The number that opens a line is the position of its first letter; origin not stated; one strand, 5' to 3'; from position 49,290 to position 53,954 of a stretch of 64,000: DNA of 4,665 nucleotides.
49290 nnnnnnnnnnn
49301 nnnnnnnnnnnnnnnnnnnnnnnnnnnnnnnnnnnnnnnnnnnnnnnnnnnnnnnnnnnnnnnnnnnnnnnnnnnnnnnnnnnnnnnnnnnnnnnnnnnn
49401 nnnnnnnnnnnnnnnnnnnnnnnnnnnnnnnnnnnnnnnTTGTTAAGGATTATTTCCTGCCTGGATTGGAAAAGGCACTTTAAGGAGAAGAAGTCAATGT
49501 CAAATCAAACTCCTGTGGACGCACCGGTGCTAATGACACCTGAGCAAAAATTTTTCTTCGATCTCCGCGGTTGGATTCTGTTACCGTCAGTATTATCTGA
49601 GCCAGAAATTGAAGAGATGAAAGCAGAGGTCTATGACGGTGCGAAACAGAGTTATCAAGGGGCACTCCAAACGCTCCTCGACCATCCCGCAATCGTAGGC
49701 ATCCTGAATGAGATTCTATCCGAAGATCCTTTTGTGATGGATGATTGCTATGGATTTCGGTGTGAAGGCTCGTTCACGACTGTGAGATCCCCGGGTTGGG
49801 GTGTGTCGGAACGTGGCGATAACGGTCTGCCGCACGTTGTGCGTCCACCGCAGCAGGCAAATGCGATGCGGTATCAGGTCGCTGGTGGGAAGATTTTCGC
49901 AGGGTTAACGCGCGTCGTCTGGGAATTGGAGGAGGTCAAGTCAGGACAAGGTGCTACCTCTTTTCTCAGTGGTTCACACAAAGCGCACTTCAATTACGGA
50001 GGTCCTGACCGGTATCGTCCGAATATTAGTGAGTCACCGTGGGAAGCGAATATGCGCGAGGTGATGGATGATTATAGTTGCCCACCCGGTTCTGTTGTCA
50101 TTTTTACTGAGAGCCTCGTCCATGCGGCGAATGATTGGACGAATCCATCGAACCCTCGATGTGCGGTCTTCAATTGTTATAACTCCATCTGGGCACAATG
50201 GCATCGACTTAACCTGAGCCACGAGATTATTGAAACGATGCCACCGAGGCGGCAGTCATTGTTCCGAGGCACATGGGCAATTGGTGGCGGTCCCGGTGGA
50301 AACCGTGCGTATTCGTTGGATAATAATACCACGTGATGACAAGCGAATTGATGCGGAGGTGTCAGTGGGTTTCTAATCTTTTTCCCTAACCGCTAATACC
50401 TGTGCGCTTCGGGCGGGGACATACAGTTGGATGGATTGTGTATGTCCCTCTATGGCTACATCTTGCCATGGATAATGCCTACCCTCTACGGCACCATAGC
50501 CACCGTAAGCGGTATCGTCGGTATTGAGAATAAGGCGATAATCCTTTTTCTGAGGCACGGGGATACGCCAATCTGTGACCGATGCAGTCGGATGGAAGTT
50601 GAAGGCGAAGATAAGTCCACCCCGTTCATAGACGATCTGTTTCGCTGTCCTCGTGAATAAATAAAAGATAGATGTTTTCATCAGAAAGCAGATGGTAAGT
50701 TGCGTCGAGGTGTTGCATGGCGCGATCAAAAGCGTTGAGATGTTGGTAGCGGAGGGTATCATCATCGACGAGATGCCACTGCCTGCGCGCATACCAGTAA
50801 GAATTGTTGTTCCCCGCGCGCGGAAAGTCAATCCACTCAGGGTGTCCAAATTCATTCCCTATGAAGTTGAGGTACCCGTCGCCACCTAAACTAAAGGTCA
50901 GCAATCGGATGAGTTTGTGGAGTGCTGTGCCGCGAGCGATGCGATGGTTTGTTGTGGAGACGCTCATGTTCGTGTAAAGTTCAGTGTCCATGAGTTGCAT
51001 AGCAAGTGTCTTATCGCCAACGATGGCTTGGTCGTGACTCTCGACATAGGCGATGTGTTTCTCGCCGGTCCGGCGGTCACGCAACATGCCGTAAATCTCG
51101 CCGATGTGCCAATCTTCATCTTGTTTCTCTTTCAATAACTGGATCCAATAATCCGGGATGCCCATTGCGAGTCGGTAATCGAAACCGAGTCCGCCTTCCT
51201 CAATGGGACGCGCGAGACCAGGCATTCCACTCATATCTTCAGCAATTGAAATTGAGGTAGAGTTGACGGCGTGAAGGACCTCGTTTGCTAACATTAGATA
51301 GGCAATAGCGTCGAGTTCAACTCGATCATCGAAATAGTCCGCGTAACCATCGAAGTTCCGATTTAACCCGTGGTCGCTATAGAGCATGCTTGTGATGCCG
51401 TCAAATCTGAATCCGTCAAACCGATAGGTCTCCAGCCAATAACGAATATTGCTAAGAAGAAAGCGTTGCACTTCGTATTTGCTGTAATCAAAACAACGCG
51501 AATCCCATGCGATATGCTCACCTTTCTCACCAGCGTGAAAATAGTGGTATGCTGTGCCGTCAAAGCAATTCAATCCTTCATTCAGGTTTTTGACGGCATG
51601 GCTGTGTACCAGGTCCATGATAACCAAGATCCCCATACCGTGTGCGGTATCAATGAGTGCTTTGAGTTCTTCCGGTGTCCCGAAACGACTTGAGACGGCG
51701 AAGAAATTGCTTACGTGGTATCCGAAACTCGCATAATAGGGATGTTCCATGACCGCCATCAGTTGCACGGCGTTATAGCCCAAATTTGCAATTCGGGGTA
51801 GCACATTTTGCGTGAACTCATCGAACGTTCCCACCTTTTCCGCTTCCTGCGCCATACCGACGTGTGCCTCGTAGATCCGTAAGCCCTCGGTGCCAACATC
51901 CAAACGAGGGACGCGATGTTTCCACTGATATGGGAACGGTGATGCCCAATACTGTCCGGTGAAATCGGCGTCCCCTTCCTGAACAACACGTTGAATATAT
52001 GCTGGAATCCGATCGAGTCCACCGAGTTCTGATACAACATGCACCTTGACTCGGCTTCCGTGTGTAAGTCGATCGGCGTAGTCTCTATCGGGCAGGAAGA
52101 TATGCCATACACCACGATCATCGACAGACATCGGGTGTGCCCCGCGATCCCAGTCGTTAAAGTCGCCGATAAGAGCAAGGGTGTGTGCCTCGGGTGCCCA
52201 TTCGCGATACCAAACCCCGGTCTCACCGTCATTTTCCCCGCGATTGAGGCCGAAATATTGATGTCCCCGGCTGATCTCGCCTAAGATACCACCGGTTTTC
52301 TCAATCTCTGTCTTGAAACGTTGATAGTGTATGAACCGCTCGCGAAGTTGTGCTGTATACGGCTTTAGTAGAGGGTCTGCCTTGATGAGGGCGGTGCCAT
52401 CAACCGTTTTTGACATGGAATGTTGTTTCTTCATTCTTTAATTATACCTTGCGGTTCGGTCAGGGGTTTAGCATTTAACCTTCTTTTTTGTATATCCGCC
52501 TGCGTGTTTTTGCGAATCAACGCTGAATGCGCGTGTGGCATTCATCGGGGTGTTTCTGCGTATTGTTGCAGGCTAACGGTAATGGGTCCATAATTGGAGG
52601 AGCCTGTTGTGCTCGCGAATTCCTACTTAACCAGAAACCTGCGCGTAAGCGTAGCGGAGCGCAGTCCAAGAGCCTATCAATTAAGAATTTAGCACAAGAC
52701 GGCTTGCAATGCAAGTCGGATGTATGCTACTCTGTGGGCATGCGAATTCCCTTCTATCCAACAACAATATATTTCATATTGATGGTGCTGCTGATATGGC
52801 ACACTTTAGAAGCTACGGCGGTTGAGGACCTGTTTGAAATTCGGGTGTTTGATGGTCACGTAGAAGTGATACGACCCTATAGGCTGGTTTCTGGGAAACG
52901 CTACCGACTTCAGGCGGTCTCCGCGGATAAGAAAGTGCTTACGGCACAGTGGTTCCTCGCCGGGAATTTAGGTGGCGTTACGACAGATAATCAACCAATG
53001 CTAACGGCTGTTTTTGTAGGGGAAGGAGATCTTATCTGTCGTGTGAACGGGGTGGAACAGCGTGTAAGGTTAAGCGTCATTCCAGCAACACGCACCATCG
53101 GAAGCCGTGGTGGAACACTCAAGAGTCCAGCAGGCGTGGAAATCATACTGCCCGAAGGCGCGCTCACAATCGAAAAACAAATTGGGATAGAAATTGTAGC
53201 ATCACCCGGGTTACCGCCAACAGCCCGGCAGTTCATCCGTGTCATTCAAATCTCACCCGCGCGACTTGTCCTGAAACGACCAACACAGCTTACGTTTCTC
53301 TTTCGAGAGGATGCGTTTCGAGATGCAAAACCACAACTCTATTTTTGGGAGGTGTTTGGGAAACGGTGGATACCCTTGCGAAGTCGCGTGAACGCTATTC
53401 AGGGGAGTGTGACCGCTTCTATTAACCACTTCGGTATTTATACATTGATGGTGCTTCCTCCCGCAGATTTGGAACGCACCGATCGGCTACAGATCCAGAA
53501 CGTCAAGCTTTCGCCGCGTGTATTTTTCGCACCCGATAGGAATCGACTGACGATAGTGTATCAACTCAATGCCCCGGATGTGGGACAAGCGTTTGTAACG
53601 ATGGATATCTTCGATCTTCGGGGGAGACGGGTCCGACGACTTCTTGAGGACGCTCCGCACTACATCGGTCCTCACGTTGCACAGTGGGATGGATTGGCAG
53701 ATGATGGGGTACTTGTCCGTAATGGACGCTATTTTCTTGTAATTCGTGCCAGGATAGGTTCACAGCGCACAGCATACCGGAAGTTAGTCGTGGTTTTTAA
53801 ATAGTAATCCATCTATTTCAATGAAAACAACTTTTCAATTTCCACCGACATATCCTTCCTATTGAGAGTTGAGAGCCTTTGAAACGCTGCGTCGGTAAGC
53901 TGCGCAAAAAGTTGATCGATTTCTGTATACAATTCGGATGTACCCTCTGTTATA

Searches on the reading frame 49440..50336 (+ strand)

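Call 62: search_protein_families(library=pfam, proteins=[window:49440-50336:+], max_evalue=0.0001)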
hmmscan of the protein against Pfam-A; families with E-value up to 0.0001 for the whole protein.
window:49440-50336:+ (298 aa): 1 family
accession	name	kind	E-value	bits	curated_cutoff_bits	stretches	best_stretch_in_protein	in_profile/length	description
PF05721.19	PhyH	-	8.9e-06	26.6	22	0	154-237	124-209/213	Phytanoyl-CoA dioxygenase (PhyH)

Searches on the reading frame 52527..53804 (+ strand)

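Call 63: search_protein_families(library=pfam, proteins=[window:52527-53804:+], max_evalue=0.0001)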
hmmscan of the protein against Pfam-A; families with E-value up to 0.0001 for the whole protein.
window:52527-53804:+ (425 aa): 1 family
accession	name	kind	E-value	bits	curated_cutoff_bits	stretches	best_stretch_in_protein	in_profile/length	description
PF00791.26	ZU5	-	6.3e-05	23.6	21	0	188-257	2-78/97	ZU5 domain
